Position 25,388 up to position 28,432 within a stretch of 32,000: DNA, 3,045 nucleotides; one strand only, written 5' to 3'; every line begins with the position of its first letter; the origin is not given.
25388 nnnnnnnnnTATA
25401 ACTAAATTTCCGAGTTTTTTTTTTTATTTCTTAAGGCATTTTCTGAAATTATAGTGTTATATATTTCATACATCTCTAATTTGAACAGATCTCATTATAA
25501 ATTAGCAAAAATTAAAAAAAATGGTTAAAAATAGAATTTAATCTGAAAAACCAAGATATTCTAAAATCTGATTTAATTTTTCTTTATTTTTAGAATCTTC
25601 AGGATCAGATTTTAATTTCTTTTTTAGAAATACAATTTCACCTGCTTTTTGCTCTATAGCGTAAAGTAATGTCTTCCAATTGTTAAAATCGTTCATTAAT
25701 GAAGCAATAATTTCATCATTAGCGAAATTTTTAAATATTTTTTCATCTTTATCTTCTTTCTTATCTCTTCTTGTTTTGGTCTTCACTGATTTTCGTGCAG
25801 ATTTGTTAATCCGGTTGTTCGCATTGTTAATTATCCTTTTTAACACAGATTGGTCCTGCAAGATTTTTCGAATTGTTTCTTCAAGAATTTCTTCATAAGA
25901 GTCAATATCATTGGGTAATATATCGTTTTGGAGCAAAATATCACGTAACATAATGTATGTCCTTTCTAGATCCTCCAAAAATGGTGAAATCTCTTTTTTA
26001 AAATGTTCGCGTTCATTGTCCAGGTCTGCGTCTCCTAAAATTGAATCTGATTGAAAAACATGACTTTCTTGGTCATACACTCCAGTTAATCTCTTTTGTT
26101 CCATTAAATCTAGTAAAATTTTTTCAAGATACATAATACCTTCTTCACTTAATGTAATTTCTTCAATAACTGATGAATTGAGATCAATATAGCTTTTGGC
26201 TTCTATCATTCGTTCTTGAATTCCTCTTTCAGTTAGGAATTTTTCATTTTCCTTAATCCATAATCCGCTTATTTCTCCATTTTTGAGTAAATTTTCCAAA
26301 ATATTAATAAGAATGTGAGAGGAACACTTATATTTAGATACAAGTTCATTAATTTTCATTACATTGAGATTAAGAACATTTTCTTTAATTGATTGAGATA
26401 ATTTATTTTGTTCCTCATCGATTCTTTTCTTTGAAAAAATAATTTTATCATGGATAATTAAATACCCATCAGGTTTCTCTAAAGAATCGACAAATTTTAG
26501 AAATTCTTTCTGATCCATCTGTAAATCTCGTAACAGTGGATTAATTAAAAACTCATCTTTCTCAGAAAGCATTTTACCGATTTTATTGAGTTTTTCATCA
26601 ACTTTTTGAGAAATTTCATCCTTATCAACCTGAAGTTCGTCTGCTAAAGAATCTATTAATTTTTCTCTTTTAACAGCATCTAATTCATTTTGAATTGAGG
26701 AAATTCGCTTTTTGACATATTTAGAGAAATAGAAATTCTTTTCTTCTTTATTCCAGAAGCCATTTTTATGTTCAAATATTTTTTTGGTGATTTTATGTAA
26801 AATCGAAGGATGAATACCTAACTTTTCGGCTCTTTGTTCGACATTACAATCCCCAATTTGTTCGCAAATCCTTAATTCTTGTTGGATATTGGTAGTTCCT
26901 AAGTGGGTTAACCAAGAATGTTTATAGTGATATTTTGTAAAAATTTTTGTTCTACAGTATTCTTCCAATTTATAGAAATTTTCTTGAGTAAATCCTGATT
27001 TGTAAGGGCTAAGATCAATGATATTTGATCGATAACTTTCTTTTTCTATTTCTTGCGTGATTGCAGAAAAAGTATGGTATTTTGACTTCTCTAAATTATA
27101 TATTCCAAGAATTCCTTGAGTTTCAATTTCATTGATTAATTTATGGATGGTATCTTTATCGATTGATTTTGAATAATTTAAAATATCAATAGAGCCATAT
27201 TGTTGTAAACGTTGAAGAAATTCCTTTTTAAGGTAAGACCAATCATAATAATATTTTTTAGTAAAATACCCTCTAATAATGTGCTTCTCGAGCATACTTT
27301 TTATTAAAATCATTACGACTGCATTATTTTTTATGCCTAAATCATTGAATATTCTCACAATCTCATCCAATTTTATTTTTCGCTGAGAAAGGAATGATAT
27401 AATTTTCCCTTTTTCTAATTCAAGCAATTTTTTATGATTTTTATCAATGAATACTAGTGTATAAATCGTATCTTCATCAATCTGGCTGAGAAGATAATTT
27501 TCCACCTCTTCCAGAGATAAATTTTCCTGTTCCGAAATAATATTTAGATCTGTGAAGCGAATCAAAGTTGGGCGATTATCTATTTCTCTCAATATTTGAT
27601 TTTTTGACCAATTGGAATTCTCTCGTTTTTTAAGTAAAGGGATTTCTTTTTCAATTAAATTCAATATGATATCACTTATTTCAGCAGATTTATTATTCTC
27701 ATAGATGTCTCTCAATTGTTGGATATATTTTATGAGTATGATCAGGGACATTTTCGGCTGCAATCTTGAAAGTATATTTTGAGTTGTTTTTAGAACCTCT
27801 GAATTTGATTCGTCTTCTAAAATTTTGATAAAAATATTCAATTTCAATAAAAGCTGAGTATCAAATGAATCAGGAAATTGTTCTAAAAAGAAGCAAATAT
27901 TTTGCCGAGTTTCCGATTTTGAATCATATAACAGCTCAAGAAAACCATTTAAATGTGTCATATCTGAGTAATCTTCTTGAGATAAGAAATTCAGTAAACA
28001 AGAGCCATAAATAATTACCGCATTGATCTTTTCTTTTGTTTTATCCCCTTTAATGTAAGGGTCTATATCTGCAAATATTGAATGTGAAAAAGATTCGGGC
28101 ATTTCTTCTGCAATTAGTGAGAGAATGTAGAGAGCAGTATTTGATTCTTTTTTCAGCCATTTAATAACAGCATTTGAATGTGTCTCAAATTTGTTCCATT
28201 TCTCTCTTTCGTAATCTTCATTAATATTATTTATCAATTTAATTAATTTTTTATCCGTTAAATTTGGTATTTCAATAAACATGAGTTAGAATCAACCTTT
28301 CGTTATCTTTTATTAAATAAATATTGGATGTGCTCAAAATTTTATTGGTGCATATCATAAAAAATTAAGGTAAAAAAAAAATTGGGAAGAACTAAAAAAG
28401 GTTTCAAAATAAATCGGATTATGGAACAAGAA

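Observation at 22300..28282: Candidate novel module: cationic peptide array, acidic-tailed filament-type protein, RHH/wH adaptor and multi-wH scaffold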

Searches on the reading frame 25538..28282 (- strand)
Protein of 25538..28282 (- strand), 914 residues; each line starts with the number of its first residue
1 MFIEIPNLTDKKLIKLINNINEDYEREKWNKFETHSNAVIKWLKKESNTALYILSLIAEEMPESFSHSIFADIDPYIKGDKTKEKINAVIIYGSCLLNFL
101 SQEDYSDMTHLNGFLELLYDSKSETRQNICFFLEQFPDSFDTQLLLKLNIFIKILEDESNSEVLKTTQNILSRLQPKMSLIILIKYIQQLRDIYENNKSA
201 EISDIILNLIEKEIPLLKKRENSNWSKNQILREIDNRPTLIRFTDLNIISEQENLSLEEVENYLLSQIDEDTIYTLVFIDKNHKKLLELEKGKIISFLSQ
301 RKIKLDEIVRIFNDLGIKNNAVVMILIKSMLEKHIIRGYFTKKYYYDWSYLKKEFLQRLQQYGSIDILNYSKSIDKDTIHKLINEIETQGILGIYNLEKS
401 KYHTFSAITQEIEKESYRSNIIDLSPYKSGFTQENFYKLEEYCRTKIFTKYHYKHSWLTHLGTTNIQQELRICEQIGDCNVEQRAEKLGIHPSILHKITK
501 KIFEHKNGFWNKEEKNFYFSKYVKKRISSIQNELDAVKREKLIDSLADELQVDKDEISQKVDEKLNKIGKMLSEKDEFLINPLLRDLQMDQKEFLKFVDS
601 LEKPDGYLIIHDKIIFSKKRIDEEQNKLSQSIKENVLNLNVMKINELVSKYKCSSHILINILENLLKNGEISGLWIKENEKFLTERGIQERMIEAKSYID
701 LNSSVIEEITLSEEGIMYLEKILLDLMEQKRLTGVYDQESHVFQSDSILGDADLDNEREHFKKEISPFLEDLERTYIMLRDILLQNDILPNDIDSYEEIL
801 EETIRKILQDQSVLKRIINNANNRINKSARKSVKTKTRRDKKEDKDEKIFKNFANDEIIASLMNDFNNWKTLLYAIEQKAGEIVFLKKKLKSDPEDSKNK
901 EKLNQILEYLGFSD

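Call 6: search_protein_families(library=pfam, proteins=[window:25538-28282:-], max_evalue=0.1)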
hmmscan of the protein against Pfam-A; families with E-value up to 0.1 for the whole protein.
window:25538-28282:- (914 aa): 0 families

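Call 7: search_protein_families(library=ncbifam, proteins=[window:25538-28282:-], max_evalue=0.1)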
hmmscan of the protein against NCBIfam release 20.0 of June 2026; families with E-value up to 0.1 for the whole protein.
window:25538-28282:- (914 aa): 0 families

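Call 11: find_homologous_proteins(query=window:25538-28282:-)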
Query window:25538-28282:- (914 aa): 15 proteins with E <= 0.001 among 8000 candidates.
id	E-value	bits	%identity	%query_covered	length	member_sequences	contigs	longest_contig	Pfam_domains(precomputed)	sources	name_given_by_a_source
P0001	0.0e+0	1960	100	100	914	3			-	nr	nr:hypothetical protein [Candidatus Prometheoarchaeum syntrophicum] QEE16123.1 hypothetical protein 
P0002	0.0e+0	1708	87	100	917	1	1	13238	-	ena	-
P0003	0.0e+0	1673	85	100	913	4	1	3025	-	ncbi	-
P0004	0.0e+0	1628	83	100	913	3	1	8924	-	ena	-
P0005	0.0e+0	1608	82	100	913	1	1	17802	-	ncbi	-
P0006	0.0e+0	1588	81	100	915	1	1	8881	-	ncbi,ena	-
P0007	0.0e+0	1389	86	82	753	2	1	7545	-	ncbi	ncbi:MAG: hypothetical protein ACTSQ5_06360, partial [Promethearchaeota archaeon]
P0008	0.0e+0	1323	83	80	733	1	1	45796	-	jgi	jgi:hypothetical protein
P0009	1.5e-292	991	86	58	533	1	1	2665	-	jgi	-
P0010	1.1e-255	869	47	100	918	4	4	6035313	-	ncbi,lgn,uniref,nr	ncbi:hypothetical protein NEF87_004387 [Candidatus Lokiarchaeum ossiferum]|uniref:Uncharacterized pr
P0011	3.0e-67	246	27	95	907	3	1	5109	PF12717.14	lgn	-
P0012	1.6e-64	237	26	95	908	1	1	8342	-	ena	-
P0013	2.2e-64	236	26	95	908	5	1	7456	-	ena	-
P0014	6.8e-64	235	26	95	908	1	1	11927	-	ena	-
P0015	3.9e-53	199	26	87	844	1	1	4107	-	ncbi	ncbi:MAG: hypothetical protein ACFFAN_16330, partial [Promethearchaeota archaeon]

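Call 13: find_encoding_contigs(protein=P0010, flank=10000, max_places=2)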
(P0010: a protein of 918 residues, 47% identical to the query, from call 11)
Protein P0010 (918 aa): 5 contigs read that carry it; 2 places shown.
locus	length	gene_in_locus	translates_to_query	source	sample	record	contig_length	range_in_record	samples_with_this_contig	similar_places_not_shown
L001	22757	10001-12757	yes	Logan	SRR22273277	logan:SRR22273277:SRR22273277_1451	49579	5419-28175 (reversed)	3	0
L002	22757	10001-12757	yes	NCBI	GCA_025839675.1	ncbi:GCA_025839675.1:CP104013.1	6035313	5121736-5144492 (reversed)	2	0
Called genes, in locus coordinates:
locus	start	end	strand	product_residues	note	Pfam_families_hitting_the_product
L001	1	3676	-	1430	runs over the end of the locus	PF00480:ROK (faint), PF01869:BcrAD_BadFG, PF09989:DUF2229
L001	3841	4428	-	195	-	PF13599:Pentapeptide_4, PF00805:Pentapeptide, PF13576:Pentapeptide_3, PF13599:Pentapeptide_4, PF00805:Pentapeptide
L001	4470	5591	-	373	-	-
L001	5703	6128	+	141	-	-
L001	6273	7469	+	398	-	PF00850:Hist_deacetyl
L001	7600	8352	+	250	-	PF00702:Hydrolase, PF13419:HAD_2, PF13242:Hydrolase_like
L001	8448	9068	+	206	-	-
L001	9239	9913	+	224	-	PF13419:HAD_2, PF00702:Hydrolase, PF13242:Hydrolase_like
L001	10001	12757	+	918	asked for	-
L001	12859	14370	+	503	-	-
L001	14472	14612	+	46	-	-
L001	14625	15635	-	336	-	-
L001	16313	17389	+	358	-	PF02016:Peptidase_S66, PF17676:Peptidase_S66C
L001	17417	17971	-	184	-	-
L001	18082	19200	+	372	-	PF00817:IMS, PF21999:IMS_HHH_1 (faint), PF11799:IMS_C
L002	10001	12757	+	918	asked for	-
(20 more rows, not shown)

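Call 16: find_encoding_contigs(protein=P0008, flank=10000, max_places=2)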
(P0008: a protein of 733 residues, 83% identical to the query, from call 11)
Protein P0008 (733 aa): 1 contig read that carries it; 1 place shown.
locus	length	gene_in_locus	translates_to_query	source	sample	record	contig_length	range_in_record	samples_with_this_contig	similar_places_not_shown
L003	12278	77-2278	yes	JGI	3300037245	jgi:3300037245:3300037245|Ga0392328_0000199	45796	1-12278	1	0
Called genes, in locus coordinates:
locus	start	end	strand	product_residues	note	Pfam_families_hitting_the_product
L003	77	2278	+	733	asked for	-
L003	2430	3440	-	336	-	-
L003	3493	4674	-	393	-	-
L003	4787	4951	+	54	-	-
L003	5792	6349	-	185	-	PF00293:NUDIX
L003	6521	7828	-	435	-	PF07690:MFS_1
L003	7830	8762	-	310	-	PF00483:NTP_transferase, PF12804:NTP_transf_3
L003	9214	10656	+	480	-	-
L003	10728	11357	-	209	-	-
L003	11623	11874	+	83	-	PF05154:TM2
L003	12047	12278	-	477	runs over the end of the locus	PF02384:N6_Mtase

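Call 17: find_encoding_contigs(protein=P0005, flank=10000, max_places=2)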
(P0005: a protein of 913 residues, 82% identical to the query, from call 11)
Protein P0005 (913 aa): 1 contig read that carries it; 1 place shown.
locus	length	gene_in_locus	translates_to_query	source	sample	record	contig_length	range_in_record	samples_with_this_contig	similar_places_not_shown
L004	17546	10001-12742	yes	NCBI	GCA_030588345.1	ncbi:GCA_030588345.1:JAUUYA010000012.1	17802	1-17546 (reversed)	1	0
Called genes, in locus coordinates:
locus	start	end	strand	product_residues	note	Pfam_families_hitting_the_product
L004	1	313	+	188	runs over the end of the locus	?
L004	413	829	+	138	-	-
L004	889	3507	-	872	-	-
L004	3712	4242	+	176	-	PF25084:LbH_EIF2B (faint), PF00132:Hexapep (weak)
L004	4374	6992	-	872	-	-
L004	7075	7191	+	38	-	-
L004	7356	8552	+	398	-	PF00850:Hist_deacetyl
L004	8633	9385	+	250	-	PF00702:Hydrolase, PF13419:HAD_2, PF13242:Hydrolase_like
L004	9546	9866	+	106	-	-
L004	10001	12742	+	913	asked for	-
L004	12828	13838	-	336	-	-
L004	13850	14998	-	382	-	-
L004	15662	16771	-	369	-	PF00560:LRR_1 (faint), PF12799:LRR_4 (faint), PF23598:LRR_14, PF13855:LRR_8 (weak)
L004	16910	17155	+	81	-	PF02697:VAPB_antitox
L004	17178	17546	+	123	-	?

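Call 18: find_encoding_contigs(protein=P0014, flank=10000, max_places=2)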
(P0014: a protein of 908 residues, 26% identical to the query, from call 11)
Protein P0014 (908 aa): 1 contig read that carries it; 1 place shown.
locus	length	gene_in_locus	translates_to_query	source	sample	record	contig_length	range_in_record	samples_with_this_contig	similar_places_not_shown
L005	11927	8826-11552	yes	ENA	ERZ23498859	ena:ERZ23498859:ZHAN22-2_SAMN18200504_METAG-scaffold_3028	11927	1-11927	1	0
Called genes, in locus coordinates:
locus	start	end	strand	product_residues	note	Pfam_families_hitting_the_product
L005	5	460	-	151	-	-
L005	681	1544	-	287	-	PF00763:THF_DHG_CYH, PF02882:THF_DHG_CYH_C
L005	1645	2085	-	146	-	-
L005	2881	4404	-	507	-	PF00022:Actin, PF12773:DZR (weak), PF13248:Zn_ribbon_3 (weak), PF24460:DUF7575 (weak)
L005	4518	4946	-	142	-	PF00571:CBS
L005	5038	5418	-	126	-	-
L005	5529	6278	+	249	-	PF00753:Lactamase_B, PF19583:ODP, PF12706:Lactamase_B_2 (weak)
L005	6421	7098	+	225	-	-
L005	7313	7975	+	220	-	-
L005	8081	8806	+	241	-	PF00702:Hydrolase, PF08645:PNK3P (faint), PF12710:HAD, PF13419:HAD_2, PF13242:Hydrolase_like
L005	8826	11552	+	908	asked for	-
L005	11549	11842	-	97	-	-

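Call 44: search_solved_structures(query=A2, max_evalue=1, show_alignments=2)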
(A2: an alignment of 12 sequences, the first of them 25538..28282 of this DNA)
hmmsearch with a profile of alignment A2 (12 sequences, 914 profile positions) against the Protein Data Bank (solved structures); distinct sequences matched with E-value up to 1: 16.
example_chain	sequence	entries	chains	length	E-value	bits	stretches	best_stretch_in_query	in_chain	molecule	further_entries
3gs3_A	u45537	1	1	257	0.0035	18.8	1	108-264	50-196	Symplekin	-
4imi_A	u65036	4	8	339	0.0058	18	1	108-264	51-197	Symplekin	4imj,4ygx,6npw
2qmr_A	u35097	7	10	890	0.095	14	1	71-162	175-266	Transportin-1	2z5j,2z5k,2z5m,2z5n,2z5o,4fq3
8sgh_A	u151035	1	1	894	0.095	14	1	71-162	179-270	Transportin-1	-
2h4m_A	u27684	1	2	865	0.1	13.9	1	71-162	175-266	Transportin-1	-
2ot8_A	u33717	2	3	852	0.1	13.9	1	71-162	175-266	Transportin-1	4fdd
5tqc_A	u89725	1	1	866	0.1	13.9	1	71-162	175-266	Transportin-1,Transportin-1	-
5yvg_A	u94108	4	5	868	0.1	13.9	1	71-162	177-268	Transportin-1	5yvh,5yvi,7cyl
4jlq_A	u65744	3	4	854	0.1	13.9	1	71-162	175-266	Transportin-1 | Transportin-1,Transportin-1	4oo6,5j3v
7vpw_A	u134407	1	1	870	0.1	13.9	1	71-162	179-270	Transportin-1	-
2gtg_A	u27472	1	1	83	0.19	13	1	7-67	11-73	Proactivator polypeptide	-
1m12_A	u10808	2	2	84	0.19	13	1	7-67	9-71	SAPOSIN C | Proactivator polypeptide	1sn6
2z9a_A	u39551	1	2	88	0.19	13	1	7-67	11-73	Proactivator polypeptide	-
2qyp_A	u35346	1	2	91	0.24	12.7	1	7-67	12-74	Proactivator polypeptide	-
1qbk_B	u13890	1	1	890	0.3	12.3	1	71-162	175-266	KARYOPHERIN BETA2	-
8b9x_A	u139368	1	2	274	0.34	12.2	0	296-428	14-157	DDRGK domain-containing protein 1,E3 UFM1-protein ligase 1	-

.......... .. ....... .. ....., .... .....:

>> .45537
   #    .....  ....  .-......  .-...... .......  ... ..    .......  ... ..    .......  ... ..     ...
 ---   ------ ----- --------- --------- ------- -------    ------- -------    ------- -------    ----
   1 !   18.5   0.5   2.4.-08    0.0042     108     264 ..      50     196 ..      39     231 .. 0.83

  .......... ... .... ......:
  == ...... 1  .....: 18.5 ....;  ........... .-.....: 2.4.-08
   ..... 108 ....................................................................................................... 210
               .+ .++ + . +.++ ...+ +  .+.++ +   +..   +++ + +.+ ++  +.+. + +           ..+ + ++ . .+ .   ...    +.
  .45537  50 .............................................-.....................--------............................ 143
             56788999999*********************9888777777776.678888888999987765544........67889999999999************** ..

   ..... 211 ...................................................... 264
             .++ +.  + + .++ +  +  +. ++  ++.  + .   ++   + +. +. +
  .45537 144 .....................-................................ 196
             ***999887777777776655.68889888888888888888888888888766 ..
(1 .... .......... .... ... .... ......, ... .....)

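Call 54: predict_structure(alignment_id=A2)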
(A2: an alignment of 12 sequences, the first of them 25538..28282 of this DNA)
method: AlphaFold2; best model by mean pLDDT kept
length: 914 residues; sequences in the alignment: 12
mean_pLDDT: 82.1   pTM: 0.45
mean pLDDT of the five models: 82.1, 78.1, 77.5, 77.1, 74.9
residues with pLDDT >= 90: 214; 70-90: 586; 50-70: 90; < 50: 24
segments of 3 or more residues with pLDDT < 50: 449-454, 832-848
pLDDT, mean of each block of 10 residues (from residue 1): 68 88 89 93 90 94 91 91 92 93 79 90 90 88 90 92 94 88 91 91 93 84 85 82 80 81 75 78 80 84 85 72 84 86 88 87 84 79 85 86 88 73 79 85 66 49 73 80 81 82 69 84 75 68 87 78 63 75 69 72 71 81 87 88 85 82 89 86 91 82 74 86 92 86 79 79 87 92 85 86 84 82 74 41 41 82 91 92 90 88 92 74
secondary structure, 60 per line:
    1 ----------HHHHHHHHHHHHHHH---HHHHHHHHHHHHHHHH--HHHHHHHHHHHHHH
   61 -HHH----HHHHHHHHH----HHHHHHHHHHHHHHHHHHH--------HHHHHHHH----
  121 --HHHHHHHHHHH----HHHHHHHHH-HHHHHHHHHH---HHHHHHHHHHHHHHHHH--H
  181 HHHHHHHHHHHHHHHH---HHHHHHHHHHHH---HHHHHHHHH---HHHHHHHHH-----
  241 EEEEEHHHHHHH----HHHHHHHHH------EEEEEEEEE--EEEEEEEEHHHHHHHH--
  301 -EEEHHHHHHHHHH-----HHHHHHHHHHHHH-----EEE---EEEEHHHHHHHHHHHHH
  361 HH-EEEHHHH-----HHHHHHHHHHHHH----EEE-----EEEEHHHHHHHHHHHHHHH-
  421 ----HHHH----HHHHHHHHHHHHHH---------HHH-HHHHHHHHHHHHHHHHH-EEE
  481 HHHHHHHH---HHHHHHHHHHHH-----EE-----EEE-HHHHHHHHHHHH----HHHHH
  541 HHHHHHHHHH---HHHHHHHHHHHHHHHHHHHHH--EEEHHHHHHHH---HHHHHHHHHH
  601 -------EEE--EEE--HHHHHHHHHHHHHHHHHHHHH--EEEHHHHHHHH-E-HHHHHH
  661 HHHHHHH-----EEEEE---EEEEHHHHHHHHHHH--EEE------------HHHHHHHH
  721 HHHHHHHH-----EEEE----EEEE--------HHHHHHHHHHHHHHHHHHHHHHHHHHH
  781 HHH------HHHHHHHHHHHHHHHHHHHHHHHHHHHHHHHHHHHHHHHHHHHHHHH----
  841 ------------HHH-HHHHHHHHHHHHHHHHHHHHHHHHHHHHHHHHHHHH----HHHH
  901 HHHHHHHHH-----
elements in order (helices of 4 or more, strands of 3 or more residues): H11-25 H29-44 H47-60 H69-77 H82-100 H109-116 H123-133 H138-146 H148-157 H161-177 H180-196 H200-211 H215-223 H227-235 E241-245 H246-252 H257-265 E272-280 E283-290 H291-298 E302-304 H305-314 H320-332 E338-340 E344-347 H348-362 E364-366 H367-370 H376-388 E393-395 E401-404 H405-419 H425-428 H433-446 H460-476 E478-480 H481-488 H492-503 E516-518 H520-531 H536-550 H554-574 E577-579 H580-587 H591-600 E608-610 E613-615 H618-638 E641-643 H644-651 H655-667 E673-677 E681-684 H685-695 E698-700 H713-728 E734-737 E742-745 H754-783 H790-836 H857-892 H897-909

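Call 58: fold_search(model_id=the predicted structure, library=pdb)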
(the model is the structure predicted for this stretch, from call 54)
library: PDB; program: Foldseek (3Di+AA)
matches with E <= 10: 1311; with E <= 0.001: 9
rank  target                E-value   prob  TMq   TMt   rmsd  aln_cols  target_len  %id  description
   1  8qfc_B                6.2e-06  1.00  0.12  0.16  34.7       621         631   11  UFL1 E3 ligase bound 60S ribosome (released 2024-02-21)
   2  8ohd_A                1.5e-05  1.00  0.10  0.13  26.8       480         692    9  60S ribosomal subunit bound to the E3-UFM1 complex - state 3 (native) (released 2024-02-21)
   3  8b9x_B                1.2e-04  1.00  0.12  0.35  20.6       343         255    9  Chimeric protein of human UFM1 E3 ligase, UFL1, and DDRGK1 (released 2023-10-25)
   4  8b9x_A                1.4e-04  1.00  0.12  0.35  25.7       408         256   11  Chimeric protein of human UFM1 E3 ligase, UFL1, and DDRGK1 (released 2023-10-25)
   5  7zbz_D                2.5e-04  0.97  0.15  0.13  28.3       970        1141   10  CAND1 delhairpin-SCF-SKP2 CAND1 partly engaged SCF partly rocked (released 2023-04-19)
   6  4uae_A                4.4e-04  1.00  0.16  0.31  11.9       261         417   14  Importin alpha 3 delta IBB in complex with Influenza PB2 Nuclear Localization Domain (released 2015-02-04)
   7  9gy4_E                4.7e-04  0.97  0.12  0.15  36.1       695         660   10  60S ribosomal subunit in complex with E3-UFM1 ligase and RQC machinery components NEMF and LTN1 (Composite map) (released 2025-05-14)
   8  9f5w_D                6.2e-04  0.98  0.19  0.16  27.8       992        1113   12  Human condensin II - M18BP1 complex (released 2025-07-02)
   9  3w3t                  9.9e-04  0.90  0.16  0.14  30.9      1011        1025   11  Crystal structure of Kap121p (released 2013-04-10)
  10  3w3v                  1.1e-03  1.00  0.16  0.15  17.8       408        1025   12  Crystal structure of Kap121p mutant D353K/E396K/D438K (released 2013-04-10)
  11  3w3u                  1.2e-03  0.60  0.12  0.11  27.7      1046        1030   11  Crystal structure of Kap121p mutant R349A/Q350A/D353A/E396A/N430K/D438A/N477A (released 2013-04-10)
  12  7z8v_D                1.3e-03  0.90  0.16  0.13  30.5       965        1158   12  CAND1-SCF-SKP2 (SKP1deldel) CAND1 engaged SCF rocked (released 2023-04-19)
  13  7z0g_T                1.3e-03  1.00  0.14  0.44   8.0       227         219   14  CPAP:TUBULIN:IE5 ALPHAREP COMPLEX P1 SPACE GROUP (released 2022-04-13)
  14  8twe_A                1.3e-03  1.00  0.16  0.33  11.8       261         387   14  Cryo-EM structure of the PP2A:B55-FAM122A complex, B55 body (released 2023-11-01)
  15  4rv1_C                1.6e-03  1.00  0.16  0.31  13.4       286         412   12  Crystal Structure of Engineered Protein. Northeast Structural Genomics Consortium (NESG) Target OR497. (released 2014-12-10)
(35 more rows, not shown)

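Call 75: search_protein_representatives(alignment_id=A2)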
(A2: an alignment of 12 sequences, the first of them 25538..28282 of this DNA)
Query: 12 sequences, 914 profile positions. Proteins with E-value up to 0.001 (for the whole library): 130; up to 1e-10: 100; up to 1e-30: 60. The best 130 are listed.
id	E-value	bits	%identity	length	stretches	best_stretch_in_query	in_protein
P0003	0.0e+00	1510.8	-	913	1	1-914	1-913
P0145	1.8e-258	876.9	-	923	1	1-913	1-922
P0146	2.0e-257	873.3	-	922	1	1-913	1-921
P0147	6.6e-256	868.3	-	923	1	1-914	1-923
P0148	4.8e-245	832.4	-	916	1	2-913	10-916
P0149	1.2e-242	824.5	-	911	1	1-914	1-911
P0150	1.6e-242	824.1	-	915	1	1-914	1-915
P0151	9.5e-224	761.9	-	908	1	1-910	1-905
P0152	2.5e-219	747.3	-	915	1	1-914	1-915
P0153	2.2e-217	740.9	-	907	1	2-912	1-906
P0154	2.4e-214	730.8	-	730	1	10-737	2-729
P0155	2.7e-210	717.4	-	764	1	163-914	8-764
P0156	7.0e-198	676.3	-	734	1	116-836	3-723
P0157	2.2e-188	644.9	-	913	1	13-913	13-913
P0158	3.3e-187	641.0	-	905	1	1-912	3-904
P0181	1.6e-58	215.1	-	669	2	238-710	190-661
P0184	7.5e-56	206.3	-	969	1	120-912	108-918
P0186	2.9e-49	184.5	-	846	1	284-910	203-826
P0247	8.1e-09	50.7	-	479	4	314-415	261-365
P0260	2.5e-06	42.5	-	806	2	630-739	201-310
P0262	4.0e-06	41.8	-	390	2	245-428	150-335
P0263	1.6e-05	39.8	-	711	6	38-164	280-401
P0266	8.8e-05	37.3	-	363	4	110-179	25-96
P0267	1.1e-04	37.0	-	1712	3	230-415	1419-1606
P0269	1.7e-04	36.3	-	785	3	27-144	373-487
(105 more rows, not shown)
